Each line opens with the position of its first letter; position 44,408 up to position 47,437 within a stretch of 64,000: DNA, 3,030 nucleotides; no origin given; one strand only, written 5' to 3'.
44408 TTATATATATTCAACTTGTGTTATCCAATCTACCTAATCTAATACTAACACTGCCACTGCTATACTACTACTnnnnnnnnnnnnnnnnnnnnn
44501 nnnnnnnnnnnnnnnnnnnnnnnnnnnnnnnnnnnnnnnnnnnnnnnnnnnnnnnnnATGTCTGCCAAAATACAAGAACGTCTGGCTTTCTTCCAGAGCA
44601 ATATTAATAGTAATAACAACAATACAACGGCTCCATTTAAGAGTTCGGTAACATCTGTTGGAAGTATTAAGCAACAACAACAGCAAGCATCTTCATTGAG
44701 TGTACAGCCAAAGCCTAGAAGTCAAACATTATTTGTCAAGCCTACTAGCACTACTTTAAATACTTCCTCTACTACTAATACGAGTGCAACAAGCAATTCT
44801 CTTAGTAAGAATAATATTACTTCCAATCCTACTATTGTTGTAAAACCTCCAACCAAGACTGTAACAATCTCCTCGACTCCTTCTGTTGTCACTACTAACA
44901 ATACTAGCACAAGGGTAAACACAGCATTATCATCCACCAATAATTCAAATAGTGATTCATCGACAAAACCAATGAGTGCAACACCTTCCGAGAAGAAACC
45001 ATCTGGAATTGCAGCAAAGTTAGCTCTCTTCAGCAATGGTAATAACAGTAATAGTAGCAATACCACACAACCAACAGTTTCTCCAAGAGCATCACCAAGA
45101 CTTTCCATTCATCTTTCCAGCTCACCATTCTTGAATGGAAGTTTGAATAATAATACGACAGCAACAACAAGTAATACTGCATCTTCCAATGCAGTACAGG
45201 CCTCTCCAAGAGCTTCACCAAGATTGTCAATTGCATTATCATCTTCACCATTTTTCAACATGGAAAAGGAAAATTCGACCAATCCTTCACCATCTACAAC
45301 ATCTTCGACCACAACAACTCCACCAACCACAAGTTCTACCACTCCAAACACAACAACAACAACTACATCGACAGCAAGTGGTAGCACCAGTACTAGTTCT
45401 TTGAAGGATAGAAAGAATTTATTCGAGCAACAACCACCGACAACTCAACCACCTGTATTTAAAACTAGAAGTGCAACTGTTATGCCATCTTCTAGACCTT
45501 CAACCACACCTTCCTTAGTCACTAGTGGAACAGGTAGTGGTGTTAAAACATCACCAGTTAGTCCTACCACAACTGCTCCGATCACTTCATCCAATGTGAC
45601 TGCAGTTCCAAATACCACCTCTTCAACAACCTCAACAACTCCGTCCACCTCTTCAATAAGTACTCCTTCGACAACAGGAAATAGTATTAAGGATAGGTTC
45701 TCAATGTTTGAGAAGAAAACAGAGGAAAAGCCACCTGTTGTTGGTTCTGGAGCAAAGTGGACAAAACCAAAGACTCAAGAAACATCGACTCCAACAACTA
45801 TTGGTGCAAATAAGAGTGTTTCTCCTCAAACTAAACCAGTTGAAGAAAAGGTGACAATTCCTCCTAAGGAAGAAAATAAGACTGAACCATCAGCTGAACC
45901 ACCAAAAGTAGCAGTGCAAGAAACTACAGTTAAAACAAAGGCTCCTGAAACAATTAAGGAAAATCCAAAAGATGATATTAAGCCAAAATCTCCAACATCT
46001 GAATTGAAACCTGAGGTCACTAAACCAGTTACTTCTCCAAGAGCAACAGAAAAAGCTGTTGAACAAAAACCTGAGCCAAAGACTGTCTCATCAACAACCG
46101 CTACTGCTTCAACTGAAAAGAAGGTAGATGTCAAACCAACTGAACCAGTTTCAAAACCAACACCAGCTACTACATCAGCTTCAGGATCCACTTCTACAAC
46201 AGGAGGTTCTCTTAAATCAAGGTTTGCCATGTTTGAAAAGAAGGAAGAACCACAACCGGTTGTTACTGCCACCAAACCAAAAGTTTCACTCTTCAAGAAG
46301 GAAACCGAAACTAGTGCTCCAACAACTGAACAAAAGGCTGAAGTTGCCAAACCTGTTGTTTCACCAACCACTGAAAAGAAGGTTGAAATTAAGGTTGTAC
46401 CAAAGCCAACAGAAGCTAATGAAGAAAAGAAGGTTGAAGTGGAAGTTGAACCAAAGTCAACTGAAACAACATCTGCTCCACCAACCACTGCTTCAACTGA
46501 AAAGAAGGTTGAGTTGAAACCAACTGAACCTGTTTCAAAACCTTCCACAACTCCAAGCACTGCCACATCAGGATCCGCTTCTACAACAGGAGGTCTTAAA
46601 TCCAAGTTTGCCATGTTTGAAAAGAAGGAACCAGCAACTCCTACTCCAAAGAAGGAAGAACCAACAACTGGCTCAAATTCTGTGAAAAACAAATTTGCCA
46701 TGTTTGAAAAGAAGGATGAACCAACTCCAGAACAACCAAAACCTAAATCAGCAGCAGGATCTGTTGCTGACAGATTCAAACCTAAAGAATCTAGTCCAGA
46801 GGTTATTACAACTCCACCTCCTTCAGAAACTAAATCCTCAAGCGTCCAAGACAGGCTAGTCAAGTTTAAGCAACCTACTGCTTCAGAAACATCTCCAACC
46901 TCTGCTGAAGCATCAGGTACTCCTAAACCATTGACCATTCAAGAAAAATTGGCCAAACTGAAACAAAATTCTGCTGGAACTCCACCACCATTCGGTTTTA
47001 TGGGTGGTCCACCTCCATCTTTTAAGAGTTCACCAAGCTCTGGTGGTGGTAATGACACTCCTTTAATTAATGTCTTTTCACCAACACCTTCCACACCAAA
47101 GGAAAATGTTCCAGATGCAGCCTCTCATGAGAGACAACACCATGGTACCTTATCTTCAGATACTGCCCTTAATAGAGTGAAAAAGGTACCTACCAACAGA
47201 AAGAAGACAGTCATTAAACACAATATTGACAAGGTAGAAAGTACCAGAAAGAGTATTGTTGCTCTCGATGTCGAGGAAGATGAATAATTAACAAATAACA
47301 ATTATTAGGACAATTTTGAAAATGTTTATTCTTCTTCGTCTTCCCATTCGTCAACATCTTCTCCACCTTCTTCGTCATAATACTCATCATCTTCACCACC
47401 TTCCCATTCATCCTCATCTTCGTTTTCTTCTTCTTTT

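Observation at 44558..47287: Disordered S/T/P-rich protein with six copies of a short basic-FAMFEKK-acidic linear motif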

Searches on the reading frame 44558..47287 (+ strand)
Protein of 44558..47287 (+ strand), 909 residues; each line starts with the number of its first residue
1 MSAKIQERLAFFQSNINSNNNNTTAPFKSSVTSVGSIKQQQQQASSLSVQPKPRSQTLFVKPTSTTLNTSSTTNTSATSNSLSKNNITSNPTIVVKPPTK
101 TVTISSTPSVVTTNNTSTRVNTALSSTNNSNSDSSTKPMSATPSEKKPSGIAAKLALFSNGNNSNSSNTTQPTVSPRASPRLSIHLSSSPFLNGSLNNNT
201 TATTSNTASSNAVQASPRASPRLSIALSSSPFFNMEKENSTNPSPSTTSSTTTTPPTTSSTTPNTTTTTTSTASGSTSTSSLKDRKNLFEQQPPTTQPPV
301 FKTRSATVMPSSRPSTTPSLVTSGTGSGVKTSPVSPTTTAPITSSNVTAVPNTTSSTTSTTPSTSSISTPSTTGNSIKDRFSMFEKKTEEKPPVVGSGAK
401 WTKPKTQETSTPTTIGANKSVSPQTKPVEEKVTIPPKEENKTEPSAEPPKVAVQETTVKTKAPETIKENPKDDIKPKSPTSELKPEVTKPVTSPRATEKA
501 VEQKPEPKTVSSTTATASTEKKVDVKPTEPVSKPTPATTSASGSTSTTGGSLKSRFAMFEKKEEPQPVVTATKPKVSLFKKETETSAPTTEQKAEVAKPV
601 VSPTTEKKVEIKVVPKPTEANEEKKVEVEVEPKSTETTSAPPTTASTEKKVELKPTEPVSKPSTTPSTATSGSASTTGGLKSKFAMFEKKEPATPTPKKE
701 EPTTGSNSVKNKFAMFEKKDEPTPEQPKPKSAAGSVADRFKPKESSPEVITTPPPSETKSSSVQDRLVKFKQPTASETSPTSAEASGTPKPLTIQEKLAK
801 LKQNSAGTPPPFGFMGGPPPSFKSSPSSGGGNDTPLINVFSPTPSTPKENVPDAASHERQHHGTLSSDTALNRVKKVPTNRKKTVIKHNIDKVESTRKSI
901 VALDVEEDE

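Call 4: search_protein_families(library=pfam, proteins=[window:44558-47284:+], max_evalue=10)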
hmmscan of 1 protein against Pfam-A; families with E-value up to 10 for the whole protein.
window:44558-47284:+ (909 aa): 0 families
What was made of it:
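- On MIT-interacting motif 1 (MIM1): There is no Snf7/ESCRT-III domain (call 4).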

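Call 5: find_homologous_proteins(query=window:44558-47284:+, max_evalue=0.001)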
Query window:44558-47284:+: 8000 candidates shared short words with the query, none scored E <= 0.001.

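Call 6: find_encoding_contigs(protein=window:44558-47287:+, flank=3000, max_places=4)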
Protein window:44558-47287:+ (909 aa): no gene with exactly this product is on record in the collection.

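Call 23: search_protein_representatives(protein=window:44558-47284:+)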
Query: 909 residues. Proteins with E-value up to 0.001 (for the whole library): 0; up to 1e-10: 0; up to 1e-30: 0. The best 0 are listed.
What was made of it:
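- Tried and rejected: Homology search with the full protein: word-index search (call 5) and exhaustive phmmer over 1.84 billion representatives (call 23).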

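Call 45: list_cluster_members(proteins=[window:44558-47284:+, window:41202-43475:-, window:47329-47727:-])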
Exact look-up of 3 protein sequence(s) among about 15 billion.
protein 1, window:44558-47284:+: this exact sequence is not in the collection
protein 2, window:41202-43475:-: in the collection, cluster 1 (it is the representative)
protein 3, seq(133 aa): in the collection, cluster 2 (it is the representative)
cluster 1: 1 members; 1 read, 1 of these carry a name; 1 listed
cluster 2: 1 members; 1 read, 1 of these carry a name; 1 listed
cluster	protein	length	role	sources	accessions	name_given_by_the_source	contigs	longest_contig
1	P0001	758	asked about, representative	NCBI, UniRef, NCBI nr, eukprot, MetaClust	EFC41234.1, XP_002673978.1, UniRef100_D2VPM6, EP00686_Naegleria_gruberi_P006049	peptidase C2, calpain [Naegleria gruberi] | Peptidase C2, calpain n=1 Tax=Naegleria gruberi TaxID=5762 RepID=D2VPM6_NAEGR | XP_002673978.1 peptidase C2, calpain [Naegleria gruberi strain NEG-M]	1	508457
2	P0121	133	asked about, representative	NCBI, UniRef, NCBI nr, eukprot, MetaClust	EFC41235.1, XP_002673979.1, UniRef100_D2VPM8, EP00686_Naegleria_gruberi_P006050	predicted protein [Naegleria gruberi] | Predicted protein n=1 Tax=Naegleria gruberi TaxID=5762 RepID=D2VPM8_NAEGR | uncharacterized protein NAEGRDRAFT_70919 [Naegleria gruberi]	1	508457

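Call 48: list_cluster_members(proteins=[window:44972-47284:+, window:45260-47284:+, window:45482-47284:+, window:45704-47284:+, window:46229-47284:+, window:45829-46938:-, window:44725-45108:-, window:45112-45387:-, window:46128-46514:+, window:46613-47284:+])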
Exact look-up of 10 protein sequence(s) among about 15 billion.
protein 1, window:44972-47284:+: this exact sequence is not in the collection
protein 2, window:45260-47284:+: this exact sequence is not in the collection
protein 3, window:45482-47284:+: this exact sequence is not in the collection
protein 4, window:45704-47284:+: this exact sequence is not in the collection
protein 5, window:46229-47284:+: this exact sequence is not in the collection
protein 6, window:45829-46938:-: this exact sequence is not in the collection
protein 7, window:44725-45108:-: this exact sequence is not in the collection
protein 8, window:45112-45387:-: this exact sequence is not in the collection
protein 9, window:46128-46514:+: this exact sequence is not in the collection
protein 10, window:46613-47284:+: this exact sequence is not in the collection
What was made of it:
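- Tried and rejected: Exact look-ups of the 909-aa product, eight Met-truncated or alternative ORFs and the antisense ORFs (calls 6, 45, 48).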

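Call 49: predict_structure(protein=window:44558-47284:+)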
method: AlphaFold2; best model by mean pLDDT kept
length: 909 residues; sequences in the alignment: 1
mean_pLDDT: 33.9   pTM: 0.22
mean pLDDT of the five models: 33.9, 32.3, 30.3, 26.8, 26.3
residues with pLDDT >= 90: 0; 70-90: 0; 50-70: 31; < 50: 878
segments of 3 or more residues with pLDDT < 50: 1-4, 16-292, 294-375, 377-434, 436-443, 445-447, 449-484, 486-808, 810-818, 820-878, 880-883, 897-900, 902-909
pLDDT, mean of each block of 10 residues (from residue 1): 50 44 31 32 34 31 29 28 31 34 28 27 28 31 33 32 29 33 32 29 28 29 28 32 30 32 30 33 36 39 32 30 32 31 28 28 32 35 33 34 30 32 32 36 38 30 35 37 40 33 32 30 34 31 32 38 34 33 33 31 33 35 35 29 29 32 31 31 37 36 33 36 38 37 34 34 35 31 35 43 38 45 33 36 36 35 36 45 51 51 40
secondary structure, 60 per line:
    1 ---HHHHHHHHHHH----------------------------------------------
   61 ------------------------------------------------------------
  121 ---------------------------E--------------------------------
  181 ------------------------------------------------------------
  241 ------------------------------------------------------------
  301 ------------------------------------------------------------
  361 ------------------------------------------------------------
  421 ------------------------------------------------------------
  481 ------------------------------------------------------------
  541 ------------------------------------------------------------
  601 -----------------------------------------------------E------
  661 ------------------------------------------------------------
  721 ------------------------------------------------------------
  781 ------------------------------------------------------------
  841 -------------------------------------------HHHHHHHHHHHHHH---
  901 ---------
elements in order (helices of 4 or more, strands of 3 or more residues): H4-14 H884-897
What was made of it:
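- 44570..44596 (+): Motif site aa 5-13, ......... (N-terminal variant with Gln at P9). SFM PSSM score 9.1 bits. AlphaFold single-sequence helix at aa 4-14 (call 49).
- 47207..47248 (+): Predicted C-terminal helix, aa 884-897 (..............), in a basic tail that ends in the acidic DVEEDE. call 49
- Mean pLDDT is 33.9 with helices at aa 4-14 and 884-897 (call 49). AlphaFold without an alignment predicted no helix at the strict copies (call 49).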

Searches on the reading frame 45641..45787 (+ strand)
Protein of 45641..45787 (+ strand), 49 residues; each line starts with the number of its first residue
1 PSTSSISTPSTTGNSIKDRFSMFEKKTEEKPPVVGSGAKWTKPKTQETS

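Call 31: find_homologous_proteins(query=A3, max_evalue=10)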
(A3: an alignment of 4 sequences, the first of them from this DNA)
Query A3 (4 sequences): 19 candidates shared short words with the query, none scored E <= 10.
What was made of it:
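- Tried and rejected: A profile of the four strict copies: 19 word-sharing candidates, none at E <= 10 (call 31).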

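Call 39: find_related_loci(query=A3, collection=metagenome_contigs, flank=5000)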
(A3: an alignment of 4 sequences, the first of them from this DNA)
Query A3 (42 aa) in metagenome_contigs; peptide patterns used: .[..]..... (x = any residue, [..] = any of these).
600 stretches matched a pattern, but none encodes a relative of the query by tblastn (E <= 1e-3).

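Call 52: search_protein_families(library=pfam, proteins=[window:45641-45787:+], max_evalue=10)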
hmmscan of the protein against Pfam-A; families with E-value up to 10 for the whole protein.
seq(49 aa): 0 families

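Call 73: find_related_loci(query=A3, collection=viral_contigs, flank=3000)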
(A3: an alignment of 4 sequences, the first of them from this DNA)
Query A3 (42 aa) in viral_contigs; peptide patterns used: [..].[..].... (x = any residue, [..] = any of these).
37 stretches matched a pattern, but none encodes a relative of the query by tblastn (E <= 1e-3).
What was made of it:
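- Tried and rejected: Viral contigs (call 73).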

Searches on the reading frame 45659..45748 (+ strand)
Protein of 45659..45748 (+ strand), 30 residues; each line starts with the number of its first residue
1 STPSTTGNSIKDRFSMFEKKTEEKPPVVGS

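Call 25: search_solved_structures(query=A1, max_evalue=10, show_alignments=5)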
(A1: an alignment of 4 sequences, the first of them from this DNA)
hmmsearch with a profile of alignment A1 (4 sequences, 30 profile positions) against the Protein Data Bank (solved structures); distinct sequences matched with E-value up to 10: 2.
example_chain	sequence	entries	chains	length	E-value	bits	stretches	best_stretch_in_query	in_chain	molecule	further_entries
8p88_C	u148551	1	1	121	0.81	12.5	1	1-14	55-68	Nanobody C4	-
3mrs_A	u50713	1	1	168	1.9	11.3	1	12-19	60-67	Shikimate kinase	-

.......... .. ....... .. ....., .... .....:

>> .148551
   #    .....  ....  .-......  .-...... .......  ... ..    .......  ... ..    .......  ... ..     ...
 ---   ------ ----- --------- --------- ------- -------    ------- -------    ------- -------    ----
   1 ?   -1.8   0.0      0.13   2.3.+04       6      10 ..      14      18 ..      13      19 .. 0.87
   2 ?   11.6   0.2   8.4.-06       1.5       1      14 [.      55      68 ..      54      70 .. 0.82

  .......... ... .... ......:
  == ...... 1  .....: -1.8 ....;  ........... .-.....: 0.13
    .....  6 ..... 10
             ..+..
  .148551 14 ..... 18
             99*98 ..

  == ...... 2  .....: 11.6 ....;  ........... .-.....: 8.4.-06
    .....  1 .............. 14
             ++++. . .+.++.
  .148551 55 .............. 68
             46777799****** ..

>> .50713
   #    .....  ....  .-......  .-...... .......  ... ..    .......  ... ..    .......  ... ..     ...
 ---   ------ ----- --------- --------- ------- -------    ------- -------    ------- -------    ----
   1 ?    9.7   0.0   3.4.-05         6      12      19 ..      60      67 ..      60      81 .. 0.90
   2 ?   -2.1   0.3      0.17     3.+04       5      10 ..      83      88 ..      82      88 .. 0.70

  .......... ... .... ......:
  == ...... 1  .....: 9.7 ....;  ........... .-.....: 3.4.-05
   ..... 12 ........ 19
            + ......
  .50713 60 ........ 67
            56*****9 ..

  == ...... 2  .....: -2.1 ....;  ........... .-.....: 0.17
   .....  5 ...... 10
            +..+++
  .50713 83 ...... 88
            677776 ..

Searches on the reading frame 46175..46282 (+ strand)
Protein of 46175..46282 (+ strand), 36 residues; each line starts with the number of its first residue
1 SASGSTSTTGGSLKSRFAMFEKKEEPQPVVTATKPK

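Call 69: search_solved_structures(query=A4, max_evalue=10, show_alignments=5)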
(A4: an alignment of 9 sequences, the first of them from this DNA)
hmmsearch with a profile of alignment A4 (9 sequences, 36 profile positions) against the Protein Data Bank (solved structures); distinct sequences matched with E-value up to 10: 0.

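Call 72: predict_structure(alignment_id=A4)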
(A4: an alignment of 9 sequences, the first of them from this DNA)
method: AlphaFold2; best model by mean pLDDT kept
length: 36 residues; sequences in the alignment: 9
mean_pLDDT: 65.4   pTM: 0.23
mean pLDDT of the five models: 65.4, 65.3, 64.4, 64.1, 63.5
residues with pLDDT >= 90: 0; 70-90: 10; 50-70: 25; < 50: 1
segments of 3 or more residues with pLDDT < 50: none
pLDDT, mean of each block of 10 residues (from residue 1): 56 77 65 63
secondary structure, 60 per line:
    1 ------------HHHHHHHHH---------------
elements in order: H13-21
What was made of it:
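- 46211..46237 (+): Strict copy 2, aa 552-560, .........(KK). SFM PSSM score 8.2 bits. AlphaFold helix exactly on these nine residues, pLDDT 70-90 (call 72).
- With the nine paralogous sites as the alignment, the helix falls exactly on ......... at pLDDT 70-90 (call 72).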

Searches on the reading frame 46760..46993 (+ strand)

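Call 52: search_protein_families(library=pfam, proteins=[window:46760-46993:+], max_evalue=10)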
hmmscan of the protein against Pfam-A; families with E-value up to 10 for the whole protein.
seq(78 aa): 1 family
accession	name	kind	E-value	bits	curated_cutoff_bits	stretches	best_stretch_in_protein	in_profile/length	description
PF12033.13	DUF3519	-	0.00077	20.3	27.5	1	39-72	60-94/105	Protein of unknown function (DUF3519)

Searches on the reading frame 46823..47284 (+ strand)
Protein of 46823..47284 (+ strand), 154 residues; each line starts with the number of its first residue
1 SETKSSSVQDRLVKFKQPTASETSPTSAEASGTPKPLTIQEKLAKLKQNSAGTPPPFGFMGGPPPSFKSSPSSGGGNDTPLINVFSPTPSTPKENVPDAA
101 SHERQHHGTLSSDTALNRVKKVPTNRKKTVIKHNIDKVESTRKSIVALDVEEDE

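Call 26: search_solved_structures(query=window:46823-47284:+, max_evalue=10, show_alignments=3)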
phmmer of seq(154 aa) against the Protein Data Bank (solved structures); distinct sequences matched with E-value up to 10: 2.
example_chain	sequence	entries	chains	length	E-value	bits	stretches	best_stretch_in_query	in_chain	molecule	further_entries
7kae_A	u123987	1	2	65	1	12.7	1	101-143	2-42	Regulatory protein rop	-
6yba_M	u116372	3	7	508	6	10.2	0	49-74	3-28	Penton protein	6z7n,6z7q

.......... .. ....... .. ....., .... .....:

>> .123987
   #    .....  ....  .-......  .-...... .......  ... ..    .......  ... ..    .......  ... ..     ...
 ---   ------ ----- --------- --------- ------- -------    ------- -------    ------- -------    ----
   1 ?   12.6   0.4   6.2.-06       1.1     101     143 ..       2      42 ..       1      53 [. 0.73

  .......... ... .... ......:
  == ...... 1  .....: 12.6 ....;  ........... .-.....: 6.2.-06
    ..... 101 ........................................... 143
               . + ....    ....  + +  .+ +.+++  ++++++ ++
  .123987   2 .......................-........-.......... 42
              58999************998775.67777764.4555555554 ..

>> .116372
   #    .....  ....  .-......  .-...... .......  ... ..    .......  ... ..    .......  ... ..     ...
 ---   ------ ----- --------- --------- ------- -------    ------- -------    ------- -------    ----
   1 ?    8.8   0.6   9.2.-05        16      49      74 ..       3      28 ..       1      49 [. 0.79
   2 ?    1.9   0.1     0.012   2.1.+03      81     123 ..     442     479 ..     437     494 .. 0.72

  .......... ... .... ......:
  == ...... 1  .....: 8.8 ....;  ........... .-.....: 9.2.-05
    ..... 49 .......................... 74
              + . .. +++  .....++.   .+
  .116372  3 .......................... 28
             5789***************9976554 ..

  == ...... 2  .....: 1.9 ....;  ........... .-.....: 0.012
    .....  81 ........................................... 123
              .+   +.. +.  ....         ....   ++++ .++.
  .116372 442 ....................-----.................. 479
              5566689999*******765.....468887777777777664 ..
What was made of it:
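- Tried and rejected: PDB sequence searches with two motif profiles and the C-terminal 154 aa: only noise (calls 25, 26, 69).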

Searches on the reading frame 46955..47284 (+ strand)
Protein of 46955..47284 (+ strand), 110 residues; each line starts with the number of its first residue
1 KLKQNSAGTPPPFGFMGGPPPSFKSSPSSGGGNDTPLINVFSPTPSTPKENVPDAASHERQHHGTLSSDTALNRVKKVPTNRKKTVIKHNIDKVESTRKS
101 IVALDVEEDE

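Call 57: find_related_loci(query=window:46955-47284:+, collection=metagenome_contigs, flank=5000)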
Query window:46955-47284:+ (110 aa) in metagenome_contigs; peptide patterns used: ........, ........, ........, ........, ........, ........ (x = any residue, [..] = any of these).
323 stretches matched a pattern, but none encodes a relative of the query by tblastn (E <= 1e-3).
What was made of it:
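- No homologue was found in 5.8 billion clusters, in 1.84 billion representatives, or in metagenomic and viral contigs (calls 5, 23, 31, 39, 57, 73).
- Tried and rejected: Metagenome scans with F[AS]MFEKK and with the C-terminal 110 aa: 600 and 323 pattern matches, none confirmed (calls 39, 57).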
